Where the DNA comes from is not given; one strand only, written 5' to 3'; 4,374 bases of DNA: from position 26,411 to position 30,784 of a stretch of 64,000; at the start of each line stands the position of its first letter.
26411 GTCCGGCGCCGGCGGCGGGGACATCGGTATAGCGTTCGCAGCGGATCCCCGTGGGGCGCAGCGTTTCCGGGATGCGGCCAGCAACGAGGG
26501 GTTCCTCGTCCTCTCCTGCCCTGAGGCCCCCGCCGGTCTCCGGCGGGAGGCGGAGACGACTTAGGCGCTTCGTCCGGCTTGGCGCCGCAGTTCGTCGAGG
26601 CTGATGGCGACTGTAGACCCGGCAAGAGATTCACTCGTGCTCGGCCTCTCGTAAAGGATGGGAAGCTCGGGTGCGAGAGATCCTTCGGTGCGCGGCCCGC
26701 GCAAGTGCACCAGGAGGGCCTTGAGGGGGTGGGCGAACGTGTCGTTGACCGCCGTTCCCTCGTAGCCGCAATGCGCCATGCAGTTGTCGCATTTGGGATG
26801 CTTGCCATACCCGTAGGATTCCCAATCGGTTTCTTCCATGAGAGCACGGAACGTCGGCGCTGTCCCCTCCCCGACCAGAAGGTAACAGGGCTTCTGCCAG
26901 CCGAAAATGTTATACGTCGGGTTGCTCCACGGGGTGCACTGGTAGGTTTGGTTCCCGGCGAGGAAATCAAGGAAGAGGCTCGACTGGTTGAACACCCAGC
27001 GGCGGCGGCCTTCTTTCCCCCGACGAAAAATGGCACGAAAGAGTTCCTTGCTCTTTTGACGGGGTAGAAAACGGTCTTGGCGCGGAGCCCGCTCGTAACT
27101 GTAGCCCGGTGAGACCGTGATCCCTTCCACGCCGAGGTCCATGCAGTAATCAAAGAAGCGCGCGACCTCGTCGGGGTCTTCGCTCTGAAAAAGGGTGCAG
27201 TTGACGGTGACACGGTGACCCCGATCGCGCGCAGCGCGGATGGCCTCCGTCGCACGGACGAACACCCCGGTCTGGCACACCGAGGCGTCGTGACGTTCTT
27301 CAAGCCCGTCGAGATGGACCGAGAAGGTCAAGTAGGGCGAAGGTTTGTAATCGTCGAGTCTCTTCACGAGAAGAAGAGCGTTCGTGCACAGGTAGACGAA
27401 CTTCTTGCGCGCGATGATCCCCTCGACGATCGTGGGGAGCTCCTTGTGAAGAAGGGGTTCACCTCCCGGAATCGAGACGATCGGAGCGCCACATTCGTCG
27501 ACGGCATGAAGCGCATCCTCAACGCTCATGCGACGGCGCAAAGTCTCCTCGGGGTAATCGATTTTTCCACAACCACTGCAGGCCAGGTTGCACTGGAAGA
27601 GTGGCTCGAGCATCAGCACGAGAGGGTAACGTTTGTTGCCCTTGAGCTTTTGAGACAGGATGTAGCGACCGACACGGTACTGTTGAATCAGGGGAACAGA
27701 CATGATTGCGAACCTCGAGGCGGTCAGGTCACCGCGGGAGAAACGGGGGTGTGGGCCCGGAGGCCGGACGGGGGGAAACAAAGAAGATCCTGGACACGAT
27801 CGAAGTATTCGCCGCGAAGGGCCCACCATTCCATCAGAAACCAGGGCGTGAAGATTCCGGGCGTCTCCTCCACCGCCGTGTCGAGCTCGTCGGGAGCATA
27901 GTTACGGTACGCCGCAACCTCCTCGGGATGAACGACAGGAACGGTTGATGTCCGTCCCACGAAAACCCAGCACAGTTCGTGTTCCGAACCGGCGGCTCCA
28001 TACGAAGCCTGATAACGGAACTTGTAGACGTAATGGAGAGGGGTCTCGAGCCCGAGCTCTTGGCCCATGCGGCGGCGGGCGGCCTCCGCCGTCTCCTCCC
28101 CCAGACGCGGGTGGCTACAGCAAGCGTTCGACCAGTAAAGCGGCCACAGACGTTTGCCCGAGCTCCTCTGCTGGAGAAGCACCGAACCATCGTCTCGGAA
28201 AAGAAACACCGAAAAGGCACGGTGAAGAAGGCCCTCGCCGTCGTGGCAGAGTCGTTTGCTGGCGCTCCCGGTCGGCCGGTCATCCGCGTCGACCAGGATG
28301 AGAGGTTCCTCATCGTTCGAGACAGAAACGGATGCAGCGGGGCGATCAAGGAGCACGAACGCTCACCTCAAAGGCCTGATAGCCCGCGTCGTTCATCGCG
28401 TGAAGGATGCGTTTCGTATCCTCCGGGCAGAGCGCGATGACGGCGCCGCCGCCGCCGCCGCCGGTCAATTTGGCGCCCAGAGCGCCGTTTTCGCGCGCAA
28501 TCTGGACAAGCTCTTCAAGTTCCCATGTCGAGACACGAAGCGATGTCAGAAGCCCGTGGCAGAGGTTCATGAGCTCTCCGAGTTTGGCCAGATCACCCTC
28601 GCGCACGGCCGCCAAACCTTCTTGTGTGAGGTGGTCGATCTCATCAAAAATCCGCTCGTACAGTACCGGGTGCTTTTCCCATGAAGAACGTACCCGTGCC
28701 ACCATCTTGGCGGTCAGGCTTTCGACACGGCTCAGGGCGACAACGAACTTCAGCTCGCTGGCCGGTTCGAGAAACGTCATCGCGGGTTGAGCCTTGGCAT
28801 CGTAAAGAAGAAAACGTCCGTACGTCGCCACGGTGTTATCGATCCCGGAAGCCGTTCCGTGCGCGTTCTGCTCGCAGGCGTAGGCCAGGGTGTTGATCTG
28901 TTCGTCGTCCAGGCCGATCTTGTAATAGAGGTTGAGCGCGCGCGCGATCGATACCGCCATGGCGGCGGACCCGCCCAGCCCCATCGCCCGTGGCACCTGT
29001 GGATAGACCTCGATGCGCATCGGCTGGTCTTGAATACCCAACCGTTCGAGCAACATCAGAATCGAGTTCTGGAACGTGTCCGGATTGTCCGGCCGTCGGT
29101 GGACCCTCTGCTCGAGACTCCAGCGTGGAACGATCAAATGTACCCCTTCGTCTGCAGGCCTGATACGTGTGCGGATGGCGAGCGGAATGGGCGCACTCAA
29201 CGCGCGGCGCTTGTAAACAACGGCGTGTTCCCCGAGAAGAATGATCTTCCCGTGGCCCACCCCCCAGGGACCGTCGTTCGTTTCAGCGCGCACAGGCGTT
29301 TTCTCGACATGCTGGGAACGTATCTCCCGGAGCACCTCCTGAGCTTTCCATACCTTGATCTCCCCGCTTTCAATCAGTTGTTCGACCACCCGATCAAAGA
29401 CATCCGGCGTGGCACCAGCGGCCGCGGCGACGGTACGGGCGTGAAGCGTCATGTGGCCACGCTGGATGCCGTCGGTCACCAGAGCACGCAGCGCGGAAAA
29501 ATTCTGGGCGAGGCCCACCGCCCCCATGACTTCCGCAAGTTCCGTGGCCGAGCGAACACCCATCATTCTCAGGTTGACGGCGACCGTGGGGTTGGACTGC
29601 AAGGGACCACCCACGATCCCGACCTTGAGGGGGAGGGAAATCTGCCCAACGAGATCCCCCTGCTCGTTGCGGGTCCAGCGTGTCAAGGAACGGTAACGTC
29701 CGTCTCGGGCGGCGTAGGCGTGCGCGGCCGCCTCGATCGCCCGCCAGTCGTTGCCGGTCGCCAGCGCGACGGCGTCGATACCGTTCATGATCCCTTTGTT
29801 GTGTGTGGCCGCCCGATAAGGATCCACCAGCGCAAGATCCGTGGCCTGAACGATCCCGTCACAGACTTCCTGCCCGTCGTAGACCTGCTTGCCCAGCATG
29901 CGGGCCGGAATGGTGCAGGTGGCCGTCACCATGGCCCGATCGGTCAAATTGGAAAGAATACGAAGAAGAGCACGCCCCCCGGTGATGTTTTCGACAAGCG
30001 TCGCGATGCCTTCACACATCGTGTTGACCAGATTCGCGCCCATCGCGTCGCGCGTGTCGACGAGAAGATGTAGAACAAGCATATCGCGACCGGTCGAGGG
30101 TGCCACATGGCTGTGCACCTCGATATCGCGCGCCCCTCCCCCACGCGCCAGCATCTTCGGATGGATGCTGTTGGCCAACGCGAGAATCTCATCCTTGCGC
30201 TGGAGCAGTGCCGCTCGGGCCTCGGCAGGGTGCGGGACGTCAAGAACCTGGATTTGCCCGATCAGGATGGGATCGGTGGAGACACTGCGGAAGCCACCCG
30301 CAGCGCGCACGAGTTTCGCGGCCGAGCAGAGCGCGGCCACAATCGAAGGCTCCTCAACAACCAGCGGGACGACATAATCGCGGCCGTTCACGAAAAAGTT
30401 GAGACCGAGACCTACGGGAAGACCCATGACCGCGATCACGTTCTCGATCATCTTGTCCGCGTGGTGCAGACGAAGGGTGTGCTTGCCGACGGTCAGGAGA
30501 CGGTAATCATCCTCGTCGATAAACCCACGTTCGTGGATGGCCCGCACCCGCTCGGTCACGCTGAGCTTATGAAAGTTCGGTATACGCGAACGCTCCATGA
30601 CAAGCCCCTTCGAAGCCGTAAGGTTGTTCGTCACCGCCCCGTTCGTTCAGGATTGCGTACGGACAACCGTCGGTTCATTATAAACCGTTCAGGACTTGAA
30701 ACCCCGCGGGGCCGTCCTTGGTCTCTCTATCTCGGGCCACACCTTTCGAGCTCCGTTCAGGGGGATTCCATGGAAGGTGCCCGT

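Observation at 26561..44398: Mevalonate-pathway genes are interleaved with, and start/stop-coupled to, hopanoid (hpn) genes in one supercluster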

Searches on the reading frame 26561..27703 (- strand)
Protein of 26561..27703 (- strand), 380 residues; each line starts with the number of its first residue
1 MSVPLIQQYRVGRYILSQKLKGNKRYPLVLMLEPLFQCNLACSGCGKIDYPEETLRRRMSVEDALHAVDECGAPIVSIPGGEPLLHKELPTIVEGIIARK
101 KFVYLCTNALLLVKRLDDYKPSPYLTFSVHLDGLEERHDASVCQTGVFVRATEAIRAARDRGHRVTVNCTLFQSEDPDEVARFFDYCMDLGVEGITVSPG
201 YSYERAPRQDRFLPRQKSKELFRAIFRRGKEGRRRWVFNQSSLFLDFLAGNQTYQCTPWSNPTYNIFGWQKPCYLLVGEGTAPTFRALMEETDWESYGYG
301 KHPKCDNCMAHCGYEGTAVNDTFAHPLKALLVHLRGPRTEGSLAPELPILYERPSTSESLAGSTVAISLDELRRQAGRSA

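Call 4: search_protein_families(library=ncbifam, proteins=[window:26561-27703:-], max_evalue=0.00001)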
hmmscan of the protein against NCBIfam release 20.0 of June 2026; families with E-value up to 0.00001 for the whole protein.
window:26561-27703:- (380 aa): 25 families
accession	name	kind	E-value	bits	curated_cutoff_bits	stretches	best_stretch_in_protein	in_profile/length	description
TIGR03470.1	HpnH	equivalog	2.5e-163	542.6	225.05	1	1-321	1-318/318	adenosyl-hopene transferase HpnH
TIGR03961.1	rSAM_PTO1314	hypoth_equivalog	4.3e-22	78.9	306.05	1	20-315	15-305/332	PTO1314 family radical SAM protein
NF049973.1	radical_Rv1681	equivalog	2e-15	56.6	380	1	28-193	72-240/326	Rv1681 family radical SAM protein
TIGR02666.1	moaA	equivalog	1.4e-14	53.8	284.05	1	37-192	19-185/336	GTP 3',8-cyclase MoaA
TIGR04051.1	rSAM_NirJ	equivalog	2.2e-13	49.9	515.45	1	35-198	9-174/354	heme d1 biosynthesis radical SAM protein NirJ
TIGR04133.1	rSAM_w_lipo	hypoth_equivalog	1e-12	47.7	425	1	29-233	25-236/350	TIGR04133 family radical SAM/SPASM protein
TIGR02668.1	moaA_archaeal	equivalog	1.2e-12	47.5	325.25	1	37-189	19-175/303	GTP 3',8-cyclase MoaA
TIGR04347.1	pseudo_SAM_Halo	equivalog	1.6e-11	44.1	525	1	21-194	32-206/390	TIGR04347 family pseudo-SAM/SPASM protein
TIGR04053.2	TIGR04053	equivalog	1.9e-11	43.9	395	1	25-193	5-179/366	TIGR04053 family radical SAM/SPASM domain-containing protein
TIGR04546.1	rSAM_ahbC_deAc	equivalog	6.3e-11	41.7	650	1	36-192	47-205/390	12,18-didecarboxysiroheme deacetylase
TIGR04545.1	rSAM_ahbD_hemeb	equivalog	7.5e-11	42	500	1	36-194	8-169/339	heme b synthase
NF001199.0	PRK00164.2-1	equivalog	7.6e-11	41.7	231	1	37-191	21-179/308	GTP 3',8-cyclase MoaA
TIGR03913.1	rad_SAM_trio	equivalog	9.6e-10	37.4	591.75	1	12-195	5-187/477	GDL motif peptide-associated radical SAM/SPASM maturase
TIGR04054.1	rSAM_NirJ1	equivalog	1.1e-09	37.4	650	1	36-186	44-196/387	putative heme d1 biosynthesis radical SAM protein NirJ1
TIGR02109.1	PQQ_syn_pqqE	equivalog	2.5e-09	36.6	381.35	1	26-215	5-198/358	pyrroloquinoline quinone biosynthesis protein PqqE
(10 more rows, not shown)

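Call 25: find_related_loci(query=window:26561-27703:-, collection=genome_contigs, flank=10000)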
Query window:26561-27703:- (380 aa) in genome_contigs; peptide patterns used: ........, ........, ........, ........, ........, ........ (x = any residue, [..] = any of these).
600 stretches matched a pattern (row limit reached: there are more); 572 encode a relative of the query (tblastn E <= 1e-3); the best 80 are kept; 80 distinct loci.
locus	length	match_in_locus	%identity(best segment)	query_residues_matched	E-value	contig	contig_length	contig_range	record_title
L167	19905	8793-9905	72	1-380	0e+0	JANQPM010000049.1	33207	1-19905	MAG: Lysobacterales bacterium isolate IP29b_bin.163 k99_2591274, whole genome shotgun sequence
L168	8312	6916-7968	74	1-351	0e+0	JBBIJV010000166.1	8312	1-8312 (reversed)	MAG: Rhodospirillaceae bacterium isolate FAS170219_bin_170 NODE_4396_length_8312_cov_2.15712, whole genome shotgun seque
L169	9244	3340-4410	73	1-357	0e+0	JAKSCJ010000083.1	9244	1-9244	MAG: Lysobacterales bacterium isolate MAG.282 k141_2113626, whole genome shotgun sequence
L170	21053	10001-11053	74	1-351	0e+0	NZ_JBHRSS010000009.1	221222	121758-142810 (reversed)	Salinisphaera aquimarina strain KCTC 52640 soapdenovo_K_105_9, whole genome shotgun sequence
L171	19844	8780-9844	73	1-353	0e+0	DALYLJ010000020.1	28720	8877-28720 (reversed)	MAG TPA_asm: Lysobacteraceae bacterium isolate CTOTU46671 NODE_160_length_28720_cov_7.812698, whole genome shotgun seque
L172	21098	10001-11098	69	1-374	0e+0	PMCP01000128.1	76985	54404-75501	MAG: Gammaproteobacteria bacterium isolate fen_1219 73.20120700_E3M.140_contig_120327, whole genome shotgun sequence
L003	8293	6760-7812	75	1-351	0e+0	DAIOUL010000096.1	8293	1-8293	MAG TPA_asm: Rhodanobacteraceae bacterium isolate CTOTU9906 NODE_642_length_8293_cov_7.351663, whole genome shotgun sequ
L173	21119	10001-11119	68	1-377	0e+0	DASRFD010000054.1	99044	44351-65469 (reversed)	MAG TPA_asm: Nevskia sp. isolate SMAG_U10023 k141_1213755, whole genome shotgun sequence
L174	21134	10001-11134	68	1-378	0e+0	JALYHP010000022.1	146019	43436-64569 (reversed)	MAG: Pseudomonadota bacterium isolate HIE bin2 SD1475-77_k127_1084343, whole genome shotgun sequence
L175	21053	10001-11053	74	1-351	0e+0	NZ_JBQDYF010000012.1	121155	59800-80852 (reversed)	Salinisphaera sp. RV14 NODE_12_length_121155_cov_31.828406, whole genome shotgun sequence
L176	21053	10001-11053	72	1-351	0e+0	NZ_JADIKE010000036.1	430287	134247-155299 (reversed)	Dyella flava strain DHOC52 NODE_4_length_430286_cov_130.827171, whole genome shotgun sequence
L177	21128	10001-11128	67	1-378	0e+0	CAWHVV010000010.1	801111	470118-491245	MAG: uncultured proteobacterium isolate MFD04463.bin.2.67 genome assembly, contig: contig_48720, whole genome shotgun se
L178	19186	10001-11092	69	1-360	0e+0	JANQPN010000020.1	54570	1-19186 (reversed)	MAG: Wenzhouxiangellaceae bacterium isolate IP29b_bin.166 k99_531239, whole genome shotgun sequence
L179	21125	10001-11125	66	1-380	0e+0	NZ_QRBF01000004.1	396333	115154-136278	Dyella psychrodurans strain 4MSK11 scaffold4, whole genome shotgun sequence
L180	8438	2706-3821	70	1-374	0e+0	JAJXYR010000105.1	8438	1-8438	MAG: Proteobacteria bacterium isolate BP6.bin97 NODE_16188_length_8438_cov_2.160871, whole genome shotgun sequence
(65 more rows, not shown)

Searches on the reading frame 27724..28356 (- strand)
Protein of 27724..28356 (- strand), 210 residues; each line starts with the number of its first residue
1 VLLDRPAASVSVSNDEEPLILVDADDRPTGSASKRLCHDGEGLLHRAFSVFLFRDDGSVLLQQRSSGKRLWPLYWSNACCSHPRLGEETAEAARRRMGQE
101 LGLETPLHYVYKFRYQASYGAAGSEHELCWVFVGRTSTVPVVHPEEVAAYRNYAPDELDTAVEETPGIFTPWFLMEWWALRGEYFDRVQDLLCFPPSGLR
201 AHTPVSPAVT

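Call 4: search_protein_families(library=ncbifam, proteins=[window:27724-28356:-], max_evalue=0.00001)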
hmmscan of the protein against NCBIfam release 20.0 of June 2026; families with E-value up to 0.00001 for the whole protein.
window:27724-28356:- (210 aa): 3 families
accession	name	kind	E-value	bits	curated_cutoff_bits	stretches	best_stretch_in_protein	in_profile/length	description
NF002995.0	PRK03759.1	equivalog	2.7e-48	164.1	127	1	14-177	4-169/185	isopentenyl-diphosphate Delta-isomerase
TIGR02150.1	IPP_isom_1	equivalog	2.8e-43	147.5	105.8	1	19-175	1-157/159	isopentenyl-diphosphate delta-isomerase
NF041653.1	Nud_hyd_Meth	equivalog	2.6e-06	27.3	300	1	22-172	5-152/170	Nudix hydrolase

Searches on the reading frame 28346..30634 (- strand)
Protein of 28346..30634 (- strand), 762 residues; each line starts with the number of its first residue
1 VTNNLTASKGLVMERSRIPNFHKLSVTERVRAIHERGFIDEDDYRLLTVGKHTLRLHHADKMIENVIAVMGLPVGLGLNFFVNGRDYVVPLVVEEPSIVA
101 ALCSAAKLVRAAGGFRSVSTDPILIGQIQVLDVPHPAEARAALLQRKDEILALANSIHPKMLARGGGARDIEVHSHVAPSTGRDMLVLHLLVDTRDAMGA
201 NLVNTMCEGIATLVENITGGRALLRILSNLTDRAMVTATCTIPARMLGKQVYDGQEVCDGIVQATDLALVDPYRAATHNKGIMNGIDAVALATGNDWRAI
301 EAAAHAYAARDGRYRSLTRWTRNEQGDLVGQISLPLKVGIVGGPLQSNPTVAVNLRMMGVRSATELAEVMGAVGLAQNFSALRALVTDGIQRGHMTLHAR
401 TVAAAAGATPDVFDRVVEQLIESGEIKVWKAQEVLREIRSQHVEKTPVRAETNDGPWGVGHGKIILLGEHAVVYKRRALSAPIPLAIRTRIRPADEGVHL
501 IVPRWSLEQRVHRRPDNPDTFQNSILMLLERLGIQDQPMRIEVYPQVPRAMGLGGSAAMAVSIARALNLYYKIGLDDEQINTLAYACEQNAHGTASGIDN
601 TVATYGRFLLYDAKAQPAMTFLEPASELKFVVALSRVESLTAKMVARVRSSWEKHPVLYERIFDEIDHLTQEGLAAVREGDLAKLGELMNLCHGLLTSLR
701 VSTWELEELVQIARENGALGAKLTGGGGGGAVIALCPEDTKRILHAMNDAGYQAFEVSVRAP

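Call 4: search_protein_families(library=ncbifam, proteins=[window:28346-30634:-], max_evalue=0.00001)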
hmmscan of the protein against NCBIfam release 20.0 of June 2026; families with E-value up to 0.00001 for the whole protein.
window:28346-30634:- (762 aa): 17 families
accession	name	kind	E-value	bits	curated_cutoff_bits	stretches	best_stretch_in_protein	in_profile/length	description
TIGR00532.1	HMG_CoA_R_NAD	equivalog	8.4e-120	400.6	259.95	1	8-399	14-395/395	hydroxymethylglutaryl-CoA reductase, degradative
TIGR00549.1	mevalon_kin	equivalog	2e-73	247.3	163.05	1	461-735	2-276/276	mevalonate kinase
NF003036.0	PRK03926.1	equivalog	7e-58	196.1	403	1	462-754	8-286/302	mevalonate kinase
NF003006.0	PRK03817.1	equivalog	2e-23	82.9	443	2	672-757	248-335/352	galactokinase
NF002288.1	PRK01212.1-4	equivalog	7.2e-16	58.1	194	1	520-756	59-286/303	homoserine kinase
NF003705.0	PRK05322.1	equivalog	2.2e-14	53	385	1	670-744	281-357/388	galactokinase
NF003472.0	PRK05101.1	equivalog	1.2e-13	50.8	499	1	670-753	275-361/382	galactokinase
TIGR00131.1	gal_kin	equivalog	1.2e-13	50.7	226.65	1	673-740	285-354/388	galactokinase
TIGR00533.1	HMG_CoA_R_NADP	equivalog_domain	1e-12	47.7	441.8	1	60-397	60-400/402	hydroxymethylglutaryl-CoA reductase (NADPH)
TIGR01220.1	Pmev_kin_Gr_pos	equivalog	1.4e-10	40.8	165.7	1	549-614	115-180/358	phosphomevalonate kinase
NF001816.0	PRK00555.1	equivalog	1.8e-10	40.4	509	1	673-753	260-346/363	galactokinase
NF049969.1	GlMnHpPKinHddA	equivalog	2e-10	40.6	600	1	540-748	99-317/338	D-glycero-D-manno-heptose 7-phosphate kinase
TIGR00191.1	thrB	equivalog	1.7e-09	37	168.25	1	523-746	65-275/304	homoserine kinase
NF040957.1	Arch_PMK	equivalog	5.3e-09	36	500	1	549-754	90-304/316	phosphomevalonate kinase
TIGR00920.1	2A060605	subfamily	1.7e-08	33.1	778.35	1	63-404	525-873/887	hydroxymethylglutaryl-CoA reductase (NADPH)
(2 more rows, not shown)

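Call 6: find_related_loci(query=window:28346-30634:-, collection=genome_contigs, flank=10000)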
Query window:28346-30634:- (762 aa) in genome_contigs; peptide patterns used: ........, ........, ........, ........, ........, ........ (x = any residue, [..] = any of these).
600 stretches matched a pattern (row limit reached: there are more); 599 encode a relative of the query (tblastn E <= 1e-3); the best 80 are kept; 80 distinct loci.
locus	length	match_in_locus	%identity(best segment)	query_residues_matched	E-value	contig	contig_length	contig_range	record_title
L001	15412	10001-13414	65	14-759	0e+0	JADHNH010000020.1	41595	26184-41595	MAG: Nevskia sp. isolate BS301-5m-G63 BS301-5m-C1021, whole genome shotgun sequence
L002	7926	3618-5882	62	7-759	0e+0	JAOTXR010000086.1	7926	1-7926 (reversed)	MAG: Gammaproteobacteria bacterium isolate 21_Jan_SF_Bin15 21_Jan_SF_Bin15_scaffold_8527_c1, whole genome shotgun sequen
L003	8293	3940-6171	65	15-759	0e+0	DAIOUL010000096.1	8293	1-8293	MAG TPA_asm: Rhodanobacteraceae bacterium isolate CTOTU9906 NODE_642_length_8293_cov_7.351663, whole genome shotgun sequ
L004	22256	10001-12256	63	14-759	0e+0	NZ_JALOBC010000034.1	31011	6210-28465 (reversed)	MAG: Dokdonella sp. isolate SO_2017_LW2 bin 73 scaffold_3233_c1_LW138R_2017, whole genome shotgun sequence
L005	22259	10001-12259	63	14-759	0e+0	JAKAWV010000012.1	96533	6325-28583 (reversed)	MAG: Proteobacteria bacterium isolate YP4.bin86 NODE_316_length_96533_cov_16.779028, whole genome shotgun sequence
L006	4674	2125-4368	64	13-759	0e+0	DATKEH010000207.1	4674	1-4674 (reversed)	MAG TPA_asm: Thermoanaerobaculia bacterium isolate SMAG_U14494 k141_2170962, whole genome shotgun sequence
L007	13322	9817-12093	61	8-762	0e+0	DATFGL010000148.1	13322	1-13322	MAG TPA_asm: Rhodanobacteraceae bacterium isolate SMAG_U8661 k141_56619, whole genome shotgun sequence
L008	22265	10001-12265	62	9-759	0e+0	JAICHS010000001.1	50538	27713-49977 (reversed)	MAG: Rhodanobacteraceae bacterium isolate GZL_FP_2_bin.28 k141_941129_length_50538_cov_29.3845, whole genome shotgun seq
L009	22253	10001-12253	62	15-759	0e+0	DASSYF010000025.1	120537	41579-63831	MAG TPA_asm: Chiayiivirga sp. isolate SMAG_U669 k141_840359, whole genome shotgun sequence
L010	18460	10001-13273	62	9-759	0e+0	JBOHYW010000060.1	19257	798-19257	MAG: Rhodanobacteraceae bacterium isolate SE1508_metabat2.bin.29_sub NODE_476_length_19257_cov_1.928332, whole genome sh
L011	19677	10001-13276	62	9-759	0e+0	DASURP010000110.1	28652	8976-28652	MAG TPA_asm: Rhodanobacteraceae bacterium isolate SMAG_U1710 k141_630938, whole genome shotgun sequence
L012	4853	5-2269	61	9-759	0e+0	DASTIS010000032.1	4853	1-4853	MAG TPA_asm: Rhodanobacteraceae bacterium isolate SMAG_U1148 k141_1329987, whole genome shotgun sequence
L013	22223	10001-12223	61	16-759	0e+0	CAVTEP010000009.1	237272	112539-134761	MAG: Candidatus Sulfomarinibacteraceae bacterium isolate MFD09779.bin.1.340 genome assembly, contig: contig_52573, whole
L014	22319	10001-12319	58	16-762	0e+0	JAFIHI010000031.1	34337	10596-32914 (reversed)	MAG: Nakamurella sp. isolate HJP_bin23 k141_23637, whole genome shotgun sequence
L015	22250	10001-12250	58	14-761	0e+0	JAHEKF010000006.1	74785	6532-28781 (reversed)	MAG: Rhodospirillaceae bacterium isolate Ww577 NODE_441_length_74785_cov_6.359116, whole genome shotgun sequence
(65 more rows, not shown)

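Call 32: search_protein_families(library=pfam, proteins=[L008:16179-17384:+, L012:4267-4806:-, L001:8175-8792:+, L015:15512-16210:+, L015:14696-16228:-, L015:13993-14604:+, L005:17705-18730:+, L008:677-1417:+], max_evalue=0.001)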
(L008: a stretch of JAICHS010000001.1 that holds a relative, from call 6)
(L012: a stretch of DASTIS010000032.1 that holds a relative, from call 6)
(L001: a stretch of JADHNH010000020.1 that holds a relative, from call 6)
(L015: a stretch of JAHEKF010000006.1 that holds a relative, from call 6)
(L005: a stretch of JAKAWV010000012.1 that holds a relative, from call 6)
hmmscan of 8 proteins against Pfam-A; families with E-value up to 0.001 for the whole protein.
L008:16179-17384:+ (401 aa): 4 families
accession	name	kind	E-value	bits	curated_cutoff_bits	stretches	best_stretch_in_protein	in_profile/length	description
PF13641.12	Glyco_tranf_2_3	-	1.3e-18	68.3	27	1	72-269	2-201/230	Glycosyltransferase like family 2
PF00535.33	Glycos_transf_2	-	8.1e-16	58.8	23.3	1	74-185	1-112/168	Glycosyl transferase family 2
PF13506.12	Glyco_transf_21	-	1.6e-12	47.7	21.7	1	132-290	10-167/174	Glycosyl transferase family 21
PF13632.12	Glyco_trans_2_3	-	7.4e-08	32.9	27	1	156-298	2-142/198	Glycosyl transferase family group 2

L012:4267-4806:- (179 aa): 0 families

L001:8175-8792:+ (205 aa): 1 family
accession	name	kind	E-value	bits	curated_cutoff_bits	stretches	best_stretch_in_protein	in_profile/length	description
PF09917.15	DUF2147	-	4.7e-30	104.9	27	1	66-189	1-112/112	Uncharacterized protein conserved in bacteria (DUF2147)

L015:15512-16210:+ (232 aa): 0 families

L015:14696-16228:- (510 aa): 2 families
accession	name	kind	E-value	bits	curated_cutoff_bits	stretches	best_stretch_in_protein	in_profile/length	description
PF01154.23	HMG_CoA_synt_N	-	2.1e-16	60.7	25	1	25-199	2-170/174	Hydroxymethylglutaryl-coenzyme A synthase N terminal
PF08540.16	HMG_CoA_synt_C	-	3.9e-08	33.7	25.1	1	243-462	27-230/280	Hydroxymethylglutaryl-coenzyme A synthase C terminal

L015:13993-14604:+ (203 aa): 1 family
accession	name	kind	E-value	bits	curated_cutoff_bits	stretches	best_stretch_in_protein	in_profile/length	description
PF05494.18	MlaC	-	2e-32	112.7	26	1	52-197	14-165/166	MlaC protein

L005:17705-18730:+ (341 aa): 1 family
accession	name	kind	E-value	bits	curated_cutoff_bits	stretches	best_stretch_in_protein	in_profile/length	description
PF00348.22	polyprenyl_synt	-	3.8e-58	197.1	27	1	79-309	2-227/251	Polyprenyl synthetase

L008:677-1417:+ (246 aa): 3 families
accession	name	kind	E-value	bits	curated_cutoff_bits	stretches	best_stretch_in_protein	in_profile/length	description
PF00106.31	adh_short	-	5.3e-34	117.8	26.6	1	16-190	4-178/195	short chain dehydrogenase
PF13561.12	adh_short_C2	-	1.1e-29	104.2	27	1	20-201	2-182/236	Enoyl-(Acyl carrier protein) reductase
PF08659.16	KR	-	2.3e-07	31.4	22.6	1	17-119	5-111/180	KR domain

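Call 38: search_solved_structures(query=window:28346-30598:-, max_evalue=1e-10)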
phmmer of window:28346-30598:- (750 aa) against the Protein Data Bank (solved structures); distinct sequences matched with E-value up to 1e-10: 24.
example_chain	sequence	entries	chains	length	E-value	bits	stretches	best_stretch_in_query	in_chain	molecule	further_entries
1qax_A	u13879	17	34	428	1e-123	417.5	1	4-429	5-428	PROTEIN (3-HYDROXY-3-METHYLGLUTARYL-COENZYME A REDUCTASE) | 3-hydroxy-3-methylglutaryl-coenzyme A reductase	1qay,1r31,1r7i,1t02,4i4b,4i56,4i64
6dio_A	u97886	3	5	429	3.7e-123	415.6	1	4-428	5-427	3-hydroxy-3-methylglutaryl coenzyme A reductase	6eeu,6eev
9v7y_A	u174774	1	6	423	6.1e-122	411.6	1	4-424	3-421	3-hydroxy-3-methylglutaryl coenzyme A reductase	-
6p7k_A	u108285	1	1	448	5.8e-120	405.1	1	4-423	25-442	3-hydroxy-3-methylglutaryl coenzyme A reductase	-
5wpj_A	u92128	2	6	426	3.6e-105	356.2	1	9-428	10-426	3-hydroxy-3-methylglutaryl coenzyme A reductase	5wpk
3qae_A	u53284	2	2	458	4.2e-104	352.6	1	9-428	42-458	3-hydroxy-3-methylglutaryl-coenzyme a reductase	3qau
7m3h_A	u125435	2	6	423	4.2e-88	299.7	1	6-429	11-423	Hydroxymethylglutaryl-CoA reductase, degradative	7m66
7m1z_A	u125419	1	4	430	4.5e-88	299.6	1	6-429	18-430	acetyl-CoA C-acetyltransferase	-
7n7s_A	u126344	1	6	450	5.8e-61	210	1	45-398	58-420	Hydroxymethylglutaryl-CoA reductase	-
9zw9_A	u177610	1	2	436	1.2e-54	189.2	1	49-408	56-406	Probable 3-hydroxy-3-methylglutaryl-coenzyme A reductase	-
9zw6_A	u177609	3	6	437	1.2e-54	189.1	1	49-408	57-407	Probable 3-hydroxy-3-methylglutaryl-coenzyme A reductase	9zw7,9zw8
2hfs_A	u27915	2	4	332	1.3e-44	156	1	432-730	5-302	Mevalonate kinase, putative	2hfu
6mde_A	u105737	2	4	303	1.3e-32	116.4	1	449-740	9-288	Mevalonate kinase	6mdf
4hac_A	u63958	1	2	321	1.5e-32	116.1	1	449-740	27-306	Mevalonate kinase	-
8teb_A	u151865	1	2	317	8.1e-32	113.7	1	449-739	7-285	Mevalonate kinase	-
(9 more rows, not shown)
